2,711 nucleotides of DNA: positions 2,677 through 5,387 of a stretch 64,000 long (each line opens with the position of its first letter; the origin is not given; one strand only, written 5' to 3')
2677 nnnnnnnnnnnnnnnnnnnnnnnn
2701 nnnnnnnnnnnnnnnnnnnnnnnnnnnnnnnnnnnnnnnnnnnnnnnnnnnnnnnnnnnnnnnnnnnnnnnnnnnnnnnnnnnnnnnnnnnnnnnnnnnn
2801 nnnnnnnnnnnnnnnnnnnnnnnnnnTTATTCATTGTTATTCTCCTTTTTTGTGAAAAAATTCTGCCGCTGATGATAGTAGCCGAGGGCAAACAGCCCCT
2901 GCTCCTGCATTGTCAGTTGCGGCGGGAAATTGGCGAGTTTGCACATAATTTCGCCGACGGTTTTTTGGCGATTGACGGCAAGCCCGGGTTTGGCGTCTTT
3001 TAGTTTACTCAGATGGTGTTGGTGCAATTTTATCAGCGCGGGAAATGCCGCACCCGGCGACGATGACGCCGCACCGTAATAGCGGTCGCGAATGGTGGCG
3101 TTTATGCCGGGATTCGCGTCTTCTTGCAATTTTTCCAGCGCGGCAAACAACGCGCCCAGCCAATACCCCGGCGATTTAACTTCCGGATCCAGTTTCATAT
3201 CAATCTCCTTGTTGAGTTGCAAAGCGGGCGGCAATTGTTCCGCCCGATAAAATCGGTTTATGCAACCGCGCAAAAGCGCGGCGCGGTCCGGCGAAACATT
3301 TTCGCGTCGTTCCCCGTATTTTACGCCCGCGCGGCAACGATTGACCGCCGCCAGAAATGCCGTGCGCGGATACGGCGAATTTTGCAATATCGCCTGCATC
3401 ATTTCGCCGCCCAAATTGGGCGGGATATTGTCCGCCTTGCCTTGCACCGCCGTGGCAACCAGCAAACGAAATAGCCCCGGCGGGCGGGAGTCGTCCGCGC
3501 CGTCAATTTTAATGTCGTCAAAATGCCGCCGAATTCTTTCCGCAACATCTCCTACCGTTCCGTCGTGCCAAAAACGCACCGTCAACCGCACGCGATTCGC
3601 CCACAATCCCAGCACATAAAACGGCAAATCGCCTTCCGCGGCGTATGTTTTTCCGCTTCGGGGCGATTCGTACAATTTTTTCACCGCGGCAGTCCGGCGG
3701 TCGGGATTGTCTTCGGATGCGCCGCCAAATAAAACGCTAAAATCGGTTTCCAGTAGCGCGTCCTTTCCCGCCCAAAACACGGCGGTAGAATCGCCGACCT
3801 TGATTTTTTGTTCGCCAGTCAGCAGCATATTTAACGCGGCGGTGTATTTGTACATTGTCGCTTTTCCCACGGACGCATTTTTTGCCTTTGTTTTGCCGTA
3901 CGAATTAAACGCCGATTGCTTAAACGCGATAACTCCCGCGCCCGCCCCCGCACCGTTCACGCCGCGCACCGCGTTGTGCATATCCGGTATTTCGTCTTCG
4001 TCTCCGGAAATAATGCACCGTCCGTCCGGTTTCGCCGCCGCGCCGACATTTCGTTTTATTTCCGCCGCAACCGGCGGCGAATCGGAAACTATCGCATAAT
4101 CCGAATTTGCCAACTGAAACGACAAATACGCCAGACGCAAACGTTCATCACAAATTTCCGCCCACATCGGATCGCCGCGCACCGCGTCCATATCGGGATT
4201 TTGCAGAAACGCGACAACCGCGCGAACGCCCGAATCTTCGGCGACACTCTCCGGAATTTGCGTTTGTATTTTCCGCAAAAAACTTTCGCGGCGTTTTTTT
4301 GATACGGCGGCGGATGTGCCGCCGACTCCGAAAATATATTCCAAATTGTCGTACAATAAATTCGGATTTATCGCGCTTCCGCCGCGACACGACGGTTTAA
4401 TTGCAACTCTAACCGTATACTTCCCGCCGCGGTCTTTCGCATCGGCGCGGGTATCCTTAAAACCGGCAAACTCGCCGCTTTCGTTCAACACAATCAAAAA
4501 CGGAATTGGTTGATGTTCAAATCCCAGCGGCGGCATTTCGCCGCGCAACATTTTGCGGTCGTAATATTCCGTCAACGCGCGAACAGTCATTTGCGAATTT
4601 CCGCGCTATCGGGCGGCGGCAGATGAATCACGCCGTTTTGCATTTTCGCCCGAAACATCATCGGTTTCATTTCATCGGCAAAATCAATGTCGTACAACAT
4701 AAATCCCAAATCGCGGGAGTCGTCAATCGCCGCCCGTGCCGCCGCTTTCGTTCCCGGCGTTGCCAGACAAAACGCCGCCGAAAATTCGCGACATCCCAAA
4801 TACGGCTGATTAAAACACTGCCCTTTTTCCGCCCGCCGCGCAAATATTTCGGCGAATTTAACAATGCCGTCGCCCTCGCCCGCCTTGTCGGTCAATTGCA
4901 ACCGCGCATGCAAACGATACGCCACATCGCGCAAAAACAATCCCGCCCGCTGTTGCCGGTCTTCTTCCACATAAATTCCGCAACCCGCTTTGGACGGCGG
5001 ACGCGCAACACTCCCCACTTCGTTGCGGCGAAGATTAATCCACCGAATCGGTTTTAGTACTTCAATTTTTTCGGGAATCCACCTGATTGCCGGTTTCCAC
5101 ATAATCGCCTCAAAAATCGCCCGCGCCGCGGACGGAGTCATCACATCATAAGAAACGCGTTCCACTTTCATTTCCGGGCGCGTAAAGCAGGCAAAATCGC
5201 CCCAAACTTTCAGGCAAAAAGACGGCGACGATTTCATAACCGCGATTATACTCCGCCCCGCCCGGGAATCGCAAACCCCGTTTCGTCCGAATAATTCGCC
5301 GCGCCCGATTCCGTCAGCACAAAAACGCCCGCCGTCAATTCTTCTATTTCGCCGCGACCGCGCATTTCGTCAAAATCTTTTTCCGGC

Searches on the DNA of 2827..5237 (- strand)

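Call 35: search_dna_similar(query=L117:13350-13995:+, collection=phages, mode=distant, max_evalue=1, max_rows=15)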
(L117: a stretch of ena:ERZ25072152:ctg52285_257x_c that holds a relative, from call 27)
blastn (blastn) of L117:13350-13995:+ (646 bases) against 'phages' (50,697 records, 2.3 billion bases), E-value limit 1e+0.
Records with a match: 1; places in all: 1; records where one place covers at least 80% of the query: 0.
Best place of each record, by identity: 60-80% 1.
By first word of the organism name: Bacteriophage 1.
By host as written in the record: - 1.
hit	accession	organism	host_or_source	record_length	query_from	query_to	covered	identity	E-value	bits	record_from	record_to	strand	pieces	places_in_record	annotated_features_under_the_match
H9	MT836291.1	Bacteriophage sp.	human fecal samples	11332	431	510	12%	73.2%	7e-1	41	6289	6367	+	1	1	record has no annotation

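Call 36: search_dna_similar(query=L081:12700-13345:+, collection=phages, mode=distant, max_evalue=1, max_rows=15)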
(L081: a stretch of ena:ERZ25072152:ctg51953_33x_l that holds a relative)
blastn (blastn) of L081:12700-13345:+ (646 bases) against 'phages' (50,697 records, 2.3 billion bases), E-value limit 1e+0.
No match.

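Call 71: search_dna_similar(query=L117:13350-13995:+, collection=plasmids, mode=distant, max_evalue=0.1, max_rows=10)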
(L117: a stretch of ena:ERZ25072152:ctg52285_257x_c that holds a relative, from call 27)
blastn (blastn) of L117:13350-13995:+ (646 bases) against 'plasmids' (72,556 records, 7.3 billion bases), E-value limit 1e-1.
Records with a match: 2; places in all: 7; records where one place covers at least 80% of the query: 0.
Best place of each record, by identity: 60-80% 2.
By first word of the organism name: Deinococcus 2.
By predicted mobility (MOB-suite, as given by PLSDB): non-mobilizable 2.
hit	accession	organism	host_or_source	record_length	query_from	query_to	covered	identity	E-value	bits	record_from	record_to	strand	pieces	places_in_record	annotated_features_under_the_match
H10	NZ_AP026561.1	Deinococcus aetherius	-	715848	216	587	53%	70.4%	2e-6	157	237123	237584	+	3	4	none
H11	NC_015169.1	Deinococcus proteolyticus MRP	feces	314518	347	510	25%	71.3%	1e-2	49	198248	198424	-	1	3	none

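Call 72: search_dna_similar(query=L081:12700-13345:+, collection=plasmids, mode=distant, max_evalue=0.1, max_rows=10)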
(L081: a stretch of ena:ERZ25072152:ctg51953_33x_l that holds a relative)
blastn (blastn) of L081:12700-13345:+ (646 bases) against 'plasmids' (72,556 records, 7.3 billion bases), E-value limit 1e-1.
Records with a match: 1; places in all: 6; records where one place covers at least 80% of the query: 0.
Best place of each record, by identity: 60-80% 1.
By first word of the organism name: Deinococcus 1.
By predicted mobility (MOB-suite, as given by PLSDB): non-mobilizable 1.
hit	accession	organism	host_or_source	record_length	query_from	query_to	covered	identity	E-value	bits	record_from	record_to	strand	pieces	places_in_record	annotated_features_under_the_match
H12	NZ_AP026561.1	Deinococcus aetherius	-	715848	76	318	33%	70.0%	1e-3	98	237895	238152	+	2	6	none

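Call 73: get_annotated_region(hit=H10, flank=15000)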
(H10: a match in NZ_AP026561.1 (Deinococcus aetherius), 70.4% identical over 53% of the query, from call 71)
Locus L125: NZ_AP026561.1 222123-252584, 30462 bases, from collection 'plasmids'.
description: Deinococcus aetherius strain ST0316 plasmid pDAETH-1, complete sequence
organism: Deinococcus aetherius (NCBI taxid 200252)
taxonomy: Bacteria; Deinococcota; Deinococci; Deinococcales; Deinococcaceae; Deinococcus; Deinococcus aetherius
host: -; source: -; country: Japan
typing (MOB-suite, as given by PLSDB): non-mobilizable
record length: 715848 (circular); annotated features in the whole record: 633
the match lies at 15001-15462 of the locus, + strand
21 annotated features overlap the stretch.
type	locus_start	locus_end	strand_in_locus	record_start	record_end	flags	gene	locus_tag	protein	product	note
CDS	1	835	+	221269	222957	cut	-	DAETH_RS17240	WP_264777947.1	long-chain-fatty-acid--CoA ligase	-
CDS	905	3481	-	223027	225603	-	-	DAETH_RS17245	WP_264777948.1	YhgE/Pip domain-containing protein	-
CDS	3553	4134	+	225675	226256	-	-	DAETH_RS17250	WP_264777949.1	TetR/AcrR family transcriptional regulator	-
CDS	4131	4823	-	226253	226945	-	-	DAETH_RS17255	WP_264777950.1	hypothetical protein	-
CDS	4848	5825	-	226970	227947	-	-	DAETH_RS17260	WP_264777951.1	alpha/beta hydrolase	-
CDS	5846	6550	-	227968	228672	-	-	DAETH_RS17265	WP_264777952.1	histidine phosphatase family protein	-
CDS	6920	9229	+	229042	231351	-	-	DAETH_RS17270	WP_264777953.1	CRISPR-associated endonuclease Cas3''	GO:0043571 - maintenance of CRISPR repeat elements [Evidence IEA]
CDS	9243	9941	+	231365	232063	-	cas5c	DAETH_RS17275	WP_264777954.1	type I-C CRISPR-associated protein Cas5c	GO:0043571 - maintenance of CRISPR repeat elements [Evidence IEA]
CDS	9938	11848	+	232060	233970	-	cas8c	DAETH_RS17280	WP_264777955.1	type I-C CRISPR-associated protein Cas8c/Csd1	GO:0043571 - maintenance of CRISPR repeat elements [Evidence IEA]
CDS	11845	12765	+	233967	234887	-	cas7c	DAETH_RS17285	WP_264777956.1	type I-C CRISPR-associated protein Cas7/Csd2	GO:0043571 - maintenance of CRISPR repeat elements [Evidence IEA]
CDS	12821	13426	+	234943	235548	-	cas4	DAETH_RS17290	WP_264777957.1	CRISPR-associated protein Cas4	GO:0043571 - maintenance of CRISPR repeat elements [Evidence IEA]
CDS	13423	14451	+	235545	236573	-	cas1c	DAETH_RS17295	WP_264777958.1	type I-C CRISPR-associated endonuclease Cas1c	GO:0051607 - defense response to virus [Evidence IEA]; GO:0043571 - maintenance of CRISPR repeat elements [Evidence IEA]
CDS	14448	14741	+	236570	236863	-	cas2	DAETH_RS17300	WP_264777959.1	CRISPR-associated endonuclease Cas2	GO:0043571 - maintenance of CRISPR repeat elements [Evidence IEA]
CDS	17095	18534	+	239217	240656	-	argH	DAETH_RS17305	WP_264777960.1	argininosuccinate lyase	GO:0042450 - arginine biosynthetic process via ornithine [Evidence IEA]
CDS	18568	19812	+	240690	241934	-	-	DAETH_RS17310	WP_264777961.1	extracellular solute-binding protein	-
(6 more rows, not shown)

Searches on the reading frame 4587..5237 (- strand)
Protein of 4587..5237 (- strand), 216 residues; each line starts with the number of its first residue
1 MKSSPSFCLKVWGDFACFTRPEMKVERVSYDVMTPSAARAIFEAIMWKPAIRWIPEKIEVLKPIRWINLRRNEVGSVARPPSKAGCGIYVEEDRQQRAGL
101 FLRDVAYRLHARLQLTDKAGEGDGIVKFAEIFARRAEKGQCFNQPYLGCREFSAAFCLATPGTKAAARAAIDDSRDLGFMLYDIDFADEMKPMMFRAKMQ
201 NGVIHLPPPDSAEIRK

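Call 4: search_protein_families(library=ncbifam, proteins=[window:4587-5237:-], max_evalue=0.001)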
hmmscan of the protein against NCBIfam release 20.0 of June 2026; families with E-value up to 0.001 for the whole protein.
window:4587-5237:- (216 aa): 2 families
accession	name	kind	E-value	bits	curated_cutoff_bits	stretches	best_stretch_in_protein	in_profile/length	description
TIGR01876.1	cas_Cas5d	exception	6e-57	193.1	85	1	9-215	1-203/203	type I-C CRISPR-associated protein Cas5c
TIGR02593.1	CRISPR_cas5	subfamily_domain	1.2e-15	56.9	17.8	1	7-48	2-43/43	CRISPR-associated protein Cas5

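Call 5: search_protein_families(library=pfam, proteins=[window:4587-5237:-], max_evalue=0.001)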
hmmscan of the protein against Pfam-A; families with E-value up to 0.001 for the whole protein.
window:4587-5237:- (216 aa): 1 family
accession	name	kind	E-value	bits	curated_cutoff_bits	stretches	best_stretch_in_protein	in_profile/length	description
PF09704.15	Cas_Cas5d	-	4.7e-36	125.2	23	1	8-206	3-216/217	CRISPR-associated protein (Cas_Cas5)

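Call 25: list_cluster_members(proteins=[P0001, window:4587-5237:-, window:5246-7510:-, L081:11757-12653:+])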
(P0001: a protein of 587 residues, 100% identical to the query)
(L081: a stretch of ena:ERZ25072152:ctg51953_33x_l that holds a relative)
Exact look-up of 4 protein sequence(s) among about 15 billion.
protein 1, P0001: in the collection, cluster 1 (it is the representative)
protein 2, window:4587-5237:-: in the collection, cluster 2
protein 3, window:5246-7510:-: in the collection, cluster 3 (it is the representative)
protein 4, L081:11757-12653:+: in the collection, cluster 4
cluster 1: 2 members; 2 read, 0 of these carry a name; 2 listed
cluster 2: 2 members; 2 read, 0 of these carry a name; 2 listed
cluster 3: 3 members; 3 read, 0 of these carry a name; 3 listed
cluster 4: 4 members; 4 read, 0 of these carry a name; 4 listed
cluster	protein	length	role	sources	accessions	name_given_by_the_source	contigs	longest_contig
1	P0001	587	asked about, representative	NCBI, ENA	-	-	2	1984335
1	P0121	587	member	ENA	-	-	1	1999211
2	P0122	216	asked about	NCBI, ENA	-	-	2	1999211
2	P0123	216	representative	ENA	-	-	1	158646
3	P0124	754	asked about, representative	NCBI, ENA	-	-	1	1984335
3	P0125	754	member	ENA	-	-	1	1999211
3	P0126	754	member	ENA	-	-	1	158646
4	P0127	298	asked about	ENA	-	-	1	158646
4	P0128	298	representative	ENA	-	-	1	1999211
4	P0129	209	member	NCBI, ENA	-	-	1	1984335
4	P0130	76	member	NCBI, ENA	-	-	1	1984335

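Call 27: find_encoding_contigs(protein=window:4587-5237:-, flank=10000, max_places=10)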
Protein window:4587-5237:- (216 aa): 1 contig read that carries it; 1 place shown.
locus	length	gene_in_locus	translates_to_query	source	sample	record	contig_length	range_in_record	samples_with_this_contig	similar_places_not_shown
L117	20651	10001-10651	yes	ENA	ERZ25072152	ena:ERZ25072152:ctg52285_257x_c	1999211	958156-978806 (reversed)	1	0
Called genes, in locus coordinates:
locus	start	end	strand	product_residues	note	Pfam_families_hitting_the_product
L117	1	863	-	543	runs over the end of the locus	PF00795:CN_hydrolase, PF02540:NAD_synthase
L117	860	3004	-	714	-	-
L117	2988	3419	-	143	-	PF13534:Fer4_17 (faint), PF14697:Fer4_21 (faint), PF00037:Fer4 (weak), PF13183:Fer4_8 (weak), PF13237:Fer4_10, PF12838:Fer4_7, PF13187:Fer4_9, PF00037:Fer4, +5 more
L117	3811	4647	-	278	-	PF00753:Lactamase_B, PF12706:Lactamase_B_2 (weak), PF00753:Lactamase_B (weak), PF16123:HAGH_C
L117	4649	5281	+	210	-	PF08241:Methyltransf_11, PF13649:Methyltransf_25 (weak), PF13847:Methyltransf_31 (weak)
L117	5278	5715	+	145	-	PF00075:RNase_H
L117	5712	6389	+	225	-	PF00929:RNase_T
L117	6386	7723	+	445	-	PF01225:Mur_ligase, PF08245:Mur_ligase_M, PF02875:Mur_ligase_C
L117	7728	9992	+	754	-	PF18019:Cas3_HD (weak), PF00270:DEAD, PF04851:ResIII, PF22590:Cas3-like_C_2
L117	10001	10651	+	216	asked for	PF09704:Cas_Cas5d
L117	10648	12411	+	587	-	PF09709:Cas_Csd1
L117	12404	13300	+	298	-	PF05107:Cas_Cas7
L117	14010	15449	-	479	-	PF14691:Fer4_20, PF00070:Pyr_redox (faint), PF01266:DAO (weak), PF03486:HI0933_like (weak), PF07992:Pyr_redox_2, PF12831:FAD_oxidored (weak), PF13450:NAD_binding_8, PF01593:Amino_oxidase (weak), +1 more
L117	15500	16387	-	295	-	-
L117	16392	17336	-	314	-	PF00753:Lactamase_B, PF19583:ODP (weak)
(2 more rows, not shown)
